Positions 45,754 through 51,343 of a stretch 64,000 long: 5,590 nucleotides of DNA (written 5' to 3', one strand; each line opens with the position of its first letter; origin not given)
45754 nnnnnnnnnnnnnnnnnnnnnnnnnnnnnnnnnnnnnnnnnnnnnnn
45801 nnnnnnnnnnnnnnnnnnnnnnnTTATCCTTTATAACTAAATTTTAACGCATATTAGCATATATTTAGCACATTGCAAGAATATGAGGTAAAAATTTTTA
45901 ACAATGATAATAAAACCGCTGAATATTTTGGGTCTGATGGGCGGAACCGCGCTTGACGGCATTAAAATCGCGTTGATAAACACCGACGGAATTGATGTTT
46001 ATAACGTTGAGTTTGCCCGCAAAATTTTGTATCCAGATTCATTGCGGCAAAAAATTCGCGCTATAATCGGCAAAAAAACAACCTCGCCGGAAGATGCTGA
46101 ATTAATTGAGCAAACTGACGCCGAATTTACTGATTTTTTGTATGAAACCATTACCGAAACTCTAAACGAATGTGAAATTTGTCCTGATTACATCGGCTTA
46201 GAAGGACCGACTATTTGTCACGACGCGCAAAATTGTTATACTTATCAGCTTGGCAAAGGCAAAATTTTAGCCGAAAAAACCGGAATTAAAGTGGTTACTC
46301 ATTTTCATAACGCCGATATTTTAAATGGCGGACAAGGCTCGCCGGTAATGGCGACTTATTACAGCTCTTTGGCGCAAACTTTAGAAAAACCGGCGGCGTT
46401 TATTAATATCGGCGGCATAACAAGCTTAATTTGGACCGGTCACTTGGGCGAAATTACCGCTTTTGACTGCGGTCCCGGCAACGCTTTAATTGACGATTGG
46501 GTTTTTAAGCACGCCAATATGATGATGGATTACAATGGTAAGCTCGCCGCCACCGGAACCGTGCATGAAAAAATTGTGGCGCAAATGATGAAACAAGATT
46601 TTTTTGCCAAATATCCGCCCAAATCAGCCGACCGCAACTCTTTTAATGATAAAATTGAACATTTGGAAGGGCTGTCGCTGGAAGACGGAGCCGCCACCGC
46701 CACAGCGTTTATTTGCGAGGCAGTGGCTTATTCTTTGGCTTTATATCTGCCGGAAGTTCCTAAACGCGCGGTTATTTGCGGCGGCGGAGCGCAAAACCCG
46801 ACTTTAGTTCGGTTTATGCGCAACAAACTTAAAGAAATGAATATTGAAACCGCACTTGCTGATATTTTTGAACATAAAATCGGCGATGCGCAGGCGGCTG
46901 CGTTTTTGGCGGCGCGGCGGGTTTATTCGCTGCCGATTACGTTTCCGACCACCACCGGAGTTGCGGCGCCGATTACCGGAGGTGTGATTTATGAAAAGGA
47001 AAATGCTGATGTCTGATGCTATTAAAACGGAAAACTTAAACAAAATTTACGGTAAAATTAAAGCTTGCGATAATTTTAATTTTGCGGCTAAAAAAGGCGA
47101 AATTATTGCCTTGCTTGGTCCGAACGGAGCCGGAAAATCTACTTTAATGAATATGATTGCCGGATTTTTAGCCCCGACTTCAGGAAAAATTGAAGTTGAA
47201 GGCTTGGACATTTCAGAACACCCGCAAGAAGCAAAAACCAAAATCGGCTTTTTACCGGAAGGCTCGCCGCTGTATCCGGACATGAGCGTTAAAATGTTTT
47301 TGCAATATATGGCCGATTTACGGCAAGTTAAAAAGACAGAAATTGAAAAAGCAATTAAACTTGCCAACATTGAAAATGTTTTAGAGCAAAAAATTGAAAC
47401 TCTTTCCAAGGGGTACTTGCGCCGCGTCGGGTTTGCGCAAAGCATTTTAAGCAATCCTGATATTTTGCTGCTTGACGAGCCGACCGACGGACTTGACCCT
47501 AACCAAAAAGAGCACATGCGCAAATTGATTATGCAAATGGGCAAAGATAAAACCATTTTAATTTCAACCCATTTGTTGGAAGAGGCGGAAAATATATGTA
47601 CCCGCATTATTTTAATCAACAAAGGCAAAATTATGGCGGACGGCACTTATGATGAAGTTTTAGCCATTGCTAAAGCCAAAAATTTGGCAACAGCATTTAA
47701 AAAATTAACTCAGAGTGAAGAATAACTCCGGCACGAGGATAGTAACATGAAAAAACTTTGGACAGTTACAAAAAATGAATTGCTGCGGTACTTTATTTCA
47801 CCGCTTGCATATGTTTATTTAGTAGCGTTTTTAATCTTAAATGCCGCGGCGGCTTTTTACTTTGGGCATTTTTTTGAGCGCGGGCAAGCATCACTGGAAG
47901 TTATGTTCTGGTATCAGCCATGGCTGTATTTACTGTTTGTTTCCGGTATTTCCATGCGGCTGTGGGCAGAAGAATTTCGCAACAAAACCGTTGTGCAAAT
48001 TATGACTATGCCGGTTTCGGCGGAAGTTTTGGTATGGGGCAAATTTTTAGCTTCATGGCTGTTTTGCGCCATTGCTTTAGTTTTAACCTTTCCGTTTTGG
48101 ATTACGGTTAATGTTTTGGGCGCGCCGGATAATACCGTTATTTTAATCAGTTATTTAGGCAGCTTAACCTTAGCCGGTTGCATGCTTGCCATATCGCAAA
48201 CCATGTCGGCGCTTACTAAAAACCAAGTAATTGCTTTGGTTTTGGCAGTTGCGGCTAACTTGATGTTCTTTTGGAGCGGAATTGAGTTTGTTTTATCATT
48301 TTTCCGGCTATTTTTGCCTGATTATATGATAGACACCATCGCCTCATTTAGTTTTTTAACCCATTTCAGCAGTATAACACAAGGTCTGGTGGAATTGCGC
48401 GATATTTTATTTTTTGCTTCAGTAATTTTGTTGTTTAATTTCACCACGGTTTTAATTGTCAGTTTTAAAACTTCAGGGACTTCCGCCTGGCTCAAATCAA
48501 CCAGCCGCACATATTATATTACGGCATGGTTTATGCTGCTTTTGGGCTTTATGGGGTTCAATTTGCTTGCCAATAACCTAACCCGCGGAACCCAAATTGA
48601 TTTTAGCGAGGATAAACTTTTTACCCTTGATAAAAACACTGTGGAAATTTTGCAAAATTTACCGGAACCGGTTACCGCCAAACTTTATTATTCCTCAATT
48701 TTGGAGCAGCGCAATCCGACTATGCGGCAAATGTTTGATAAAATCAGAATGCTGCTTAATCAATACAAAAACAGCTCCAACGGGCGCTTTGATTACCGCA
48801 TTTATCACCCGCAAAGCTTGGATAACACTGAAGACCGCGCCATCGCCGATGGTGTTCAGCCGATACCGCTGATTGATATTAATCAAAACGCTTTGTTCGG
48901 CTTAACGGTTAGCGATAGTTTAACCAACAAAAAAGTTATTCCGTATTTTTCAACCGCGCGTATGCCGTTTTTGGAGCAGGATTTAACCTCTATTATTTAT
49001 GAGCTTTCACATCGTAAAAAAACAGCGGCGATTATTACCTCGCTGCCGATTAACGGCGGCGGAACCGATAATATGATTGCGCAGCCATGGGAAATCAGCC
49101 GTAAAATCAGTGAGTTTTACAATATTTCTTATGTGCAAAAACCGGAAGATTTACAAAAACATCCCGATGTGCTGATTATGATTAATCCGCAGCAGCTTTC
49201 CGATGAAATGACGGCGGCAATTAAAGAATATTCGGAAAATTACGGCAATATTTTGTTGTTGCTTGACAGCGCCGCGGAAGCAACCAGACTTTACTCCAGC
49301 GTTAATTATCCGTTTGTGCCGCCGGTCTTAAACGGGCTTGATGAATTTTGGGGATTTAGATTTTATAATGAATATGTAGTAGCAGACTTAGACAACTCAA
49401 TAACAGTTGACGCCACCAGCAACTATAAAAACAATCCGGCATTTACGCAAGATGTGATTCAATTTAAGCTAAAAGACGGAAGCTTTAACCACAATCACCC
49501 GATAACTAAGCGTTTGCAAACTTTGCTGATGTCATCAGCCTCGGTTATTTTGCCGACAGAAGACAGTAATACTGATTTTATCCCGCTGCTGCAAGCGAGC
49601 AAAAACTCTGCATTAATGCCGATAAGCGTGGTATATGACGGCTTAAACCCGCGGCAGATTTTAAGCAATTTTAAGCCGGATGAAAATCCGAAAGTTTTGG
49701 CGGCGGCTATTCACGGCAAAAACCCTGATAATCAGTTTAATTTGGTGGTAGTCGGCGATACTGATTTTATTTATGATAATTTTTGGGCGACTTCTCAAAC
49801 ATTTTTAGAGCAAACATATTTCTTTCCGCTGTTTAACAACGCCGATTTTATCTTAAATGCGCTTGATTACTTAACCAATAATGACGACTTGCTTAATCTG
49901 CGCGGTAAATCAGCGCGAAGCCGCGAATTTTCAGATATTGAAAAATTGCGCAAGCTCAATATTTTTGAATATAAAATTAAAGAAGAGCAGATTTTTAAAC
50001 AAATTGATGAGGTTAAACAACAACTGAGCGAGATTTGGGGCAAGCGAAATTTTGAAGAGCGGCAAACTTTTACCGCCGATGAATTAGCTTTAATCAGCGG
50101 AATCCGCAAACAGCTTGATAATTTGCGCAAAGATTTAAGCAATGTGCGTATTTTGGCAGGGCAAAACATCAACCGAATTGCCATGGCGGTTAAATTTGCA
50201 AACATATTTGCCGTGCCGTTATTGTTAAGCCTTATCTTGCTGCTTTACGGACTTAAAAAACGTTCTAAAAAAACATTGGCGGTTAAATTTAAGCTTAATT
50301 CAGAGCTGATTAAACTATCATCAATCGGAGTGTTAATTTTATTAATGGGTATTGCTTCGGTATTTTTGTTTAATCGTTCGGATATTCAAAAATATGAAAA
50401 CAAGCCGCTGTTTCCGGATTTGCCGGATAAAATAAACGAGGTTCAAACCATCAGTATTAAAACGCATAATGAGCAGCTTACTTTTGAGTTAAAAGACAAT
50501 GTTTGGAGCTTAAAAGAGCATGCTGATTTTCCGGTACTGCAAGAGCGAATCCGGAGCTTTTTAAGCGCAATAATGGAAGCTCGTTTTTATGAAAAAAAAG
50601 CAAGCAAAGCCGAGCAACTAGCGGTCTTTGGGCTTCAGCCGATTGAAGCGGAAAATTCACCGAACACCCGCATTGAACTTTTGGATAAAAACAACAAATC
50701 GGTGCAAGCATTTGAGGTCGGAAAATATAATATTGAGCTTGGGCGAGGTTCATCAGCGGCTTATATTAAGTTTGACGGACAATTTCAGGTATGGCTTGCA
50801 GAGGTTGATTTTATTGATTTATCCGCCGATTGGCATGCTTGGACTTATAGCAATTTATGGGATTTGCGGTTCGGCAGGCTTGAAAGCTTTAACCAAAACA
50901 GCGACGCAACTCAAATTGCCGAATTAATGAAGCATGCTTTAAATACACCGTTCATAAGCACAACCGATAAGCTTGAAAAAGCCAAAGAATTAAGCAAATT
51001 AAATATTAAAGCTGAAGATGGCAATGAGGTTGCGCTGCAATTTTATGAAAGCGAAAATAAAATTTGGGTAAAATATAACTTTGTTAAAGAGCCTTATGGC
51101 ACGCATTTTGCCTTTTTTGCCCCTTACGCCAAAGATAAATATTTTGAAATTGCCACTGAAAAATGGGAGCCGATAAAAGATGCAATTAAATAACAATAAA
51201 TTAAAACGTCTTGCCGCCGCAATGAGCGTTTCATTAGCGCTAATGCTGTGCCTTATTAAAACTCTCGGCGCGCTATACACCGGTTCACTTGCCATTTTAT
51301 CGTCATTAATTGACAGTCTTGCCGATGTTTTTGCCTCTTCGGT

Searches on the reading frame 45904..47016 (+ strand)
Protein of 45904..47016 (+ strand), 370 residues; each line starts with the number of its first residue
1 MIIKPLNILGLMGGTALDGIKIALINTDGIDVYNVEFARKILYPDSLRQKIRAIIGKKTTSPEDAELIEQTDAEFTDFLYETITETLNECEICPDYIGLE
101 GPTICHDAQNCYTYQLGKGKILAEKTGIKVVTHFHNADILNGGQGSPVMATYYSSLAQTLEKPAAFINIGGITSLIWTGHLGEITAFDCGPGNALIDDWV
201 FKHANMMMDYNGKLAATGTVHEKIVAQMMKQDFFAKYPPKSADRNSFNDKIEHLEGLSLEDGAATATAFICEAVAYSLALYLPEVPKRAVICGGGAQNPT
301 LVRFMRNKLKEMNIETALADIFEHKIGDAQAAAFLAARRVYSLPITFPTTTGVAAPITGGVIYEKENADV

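Call 25: search_protein_families(library=pfam, proteins=[window:45904-47016:+], max_evalue=0.0001)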
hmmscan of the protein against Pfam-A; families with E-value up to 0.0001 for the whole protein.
window:45904-47016:+ (370 aa): 1 family
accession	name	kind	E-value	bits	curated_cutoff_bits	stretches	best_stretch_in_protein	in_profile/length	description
PF03702.20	AnmK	-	8e-66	223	24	1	8-364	3-366/367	Anhydro-N-acetylmuramic acid kinase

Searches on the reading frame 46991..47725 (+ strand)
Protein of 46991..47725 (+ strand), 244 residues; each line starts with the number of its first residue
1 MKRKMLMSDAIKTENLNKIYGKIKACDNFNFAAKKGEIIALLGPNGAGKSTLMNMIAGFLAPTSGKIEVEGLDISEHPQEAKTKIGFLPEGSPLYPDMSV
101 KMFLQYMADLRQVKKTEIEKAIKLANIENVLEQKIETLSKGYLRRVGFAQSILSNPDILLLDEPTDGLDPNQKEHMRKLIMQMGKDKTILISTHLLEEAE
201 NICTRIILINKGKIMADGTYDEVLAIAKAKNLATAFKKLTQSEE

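Call 25: search_protein_families(library=pfam, proteins=[window:46991-47725:+], max_evalue=0.0001)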
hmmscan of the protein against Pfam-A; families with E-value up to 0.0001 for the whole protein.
window:46991-47725:+ (244 aa): 3 families
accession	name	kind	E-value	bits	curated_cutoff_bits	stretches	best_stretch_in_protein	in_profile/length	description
PF00005.33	ABC_tran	-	1.8e-32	113.2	25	1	27-165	2-136/137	ABC transporter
PF13304.12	AAA_21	-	2.1e-10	41.6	27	1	91-195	166-299/304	AAA domain, putative AbiEii toxin, Type IV TA system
PF13175.12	AAA_15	-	8.3e-07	29.4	32.1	0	38-86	25-77/374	AAA ATPase domain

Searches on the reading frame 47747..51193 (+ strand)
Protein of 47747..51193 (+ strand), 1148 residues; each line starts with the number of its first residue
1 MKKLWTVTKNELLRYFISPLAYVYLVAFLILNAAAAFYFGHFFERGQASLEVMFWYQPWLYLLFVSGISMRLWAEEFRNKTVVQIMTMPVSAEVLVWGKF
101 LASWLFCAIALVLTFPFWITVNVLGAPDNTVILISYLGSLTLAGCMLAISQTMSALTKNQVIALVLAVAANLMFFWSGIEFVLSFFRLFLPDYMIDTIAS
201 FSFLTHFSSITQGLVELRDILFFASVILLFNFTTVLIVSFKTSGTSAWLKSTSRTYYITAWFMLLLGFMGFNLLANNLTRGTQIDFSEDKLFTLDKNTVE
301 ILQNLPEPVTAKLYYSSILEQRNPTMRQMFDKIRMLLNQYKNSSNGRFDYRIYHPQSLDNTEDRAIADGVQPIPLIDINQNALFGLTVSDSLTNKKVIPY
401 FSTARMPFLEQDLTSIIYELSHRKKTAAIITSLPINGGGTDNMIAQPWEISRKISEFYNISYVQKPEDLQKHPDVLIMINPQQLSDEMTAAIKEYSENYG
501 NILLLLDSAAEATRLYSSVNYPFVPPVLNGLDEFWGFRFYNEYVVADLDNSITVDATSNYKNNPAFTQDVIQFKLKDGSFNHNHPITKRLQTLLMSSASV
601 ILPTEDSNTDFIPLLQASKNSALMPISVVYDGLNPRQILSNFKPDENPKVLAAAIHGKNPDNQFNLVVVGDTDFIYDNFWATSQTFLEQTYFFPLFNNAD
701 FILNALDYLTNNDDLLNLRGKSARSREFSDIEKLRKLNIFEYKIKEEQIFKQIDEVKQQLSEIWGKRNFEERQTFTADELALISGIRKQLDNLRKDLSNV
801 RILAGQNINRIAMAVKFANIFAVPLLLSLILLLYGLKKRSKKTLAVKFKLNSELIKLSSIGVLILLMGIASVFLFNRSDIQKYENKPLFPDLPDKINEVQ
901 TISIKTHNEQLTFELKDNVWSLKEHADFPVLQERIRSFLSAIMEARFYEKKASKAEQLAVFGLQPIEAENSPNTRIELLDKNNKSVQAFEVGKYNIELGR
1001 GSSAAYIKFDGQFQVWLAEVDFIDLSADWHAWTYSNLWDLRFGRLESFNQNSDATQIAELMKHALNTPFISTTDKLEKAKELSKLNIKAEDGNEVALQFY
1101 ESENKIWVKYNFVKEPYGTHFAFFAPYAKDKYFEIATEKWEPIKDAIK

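Call 25: search_protein_families(library=pfam, proteins=[window:47747-51193:+], max_evalue=0.0001)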
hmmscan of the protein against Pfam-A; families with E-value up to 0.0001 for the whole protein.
window:47747-51193:+ (1148 aa): 5 families
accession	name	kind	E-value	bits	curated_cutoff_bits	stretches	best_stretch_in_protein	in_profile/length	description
PF09822.16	ABC_transp_aux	-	4.3e-36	125.1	34.7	1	425-705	2-288/288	ABC-type uncharacterized transport system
PF23357.1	DUF7088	-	7.7e-17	61.8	27.8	1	288-381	1-97/105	Domain of unknown function (DUF7088)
PF14238.11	DUF4340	-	2.3e-10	41.4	25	1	920-1055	1-125/183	Domain of unknown function (DUF4340)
PF12730.13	ABC2_membrane_4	-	6.3e-07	30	27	1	9-168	3-173/179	ABC-2 family transporter protein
PF12698.13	ABC2_membrane_3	-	4e-05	23.3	31.6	1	62-201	173-305/347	ABC-2 family transporter protein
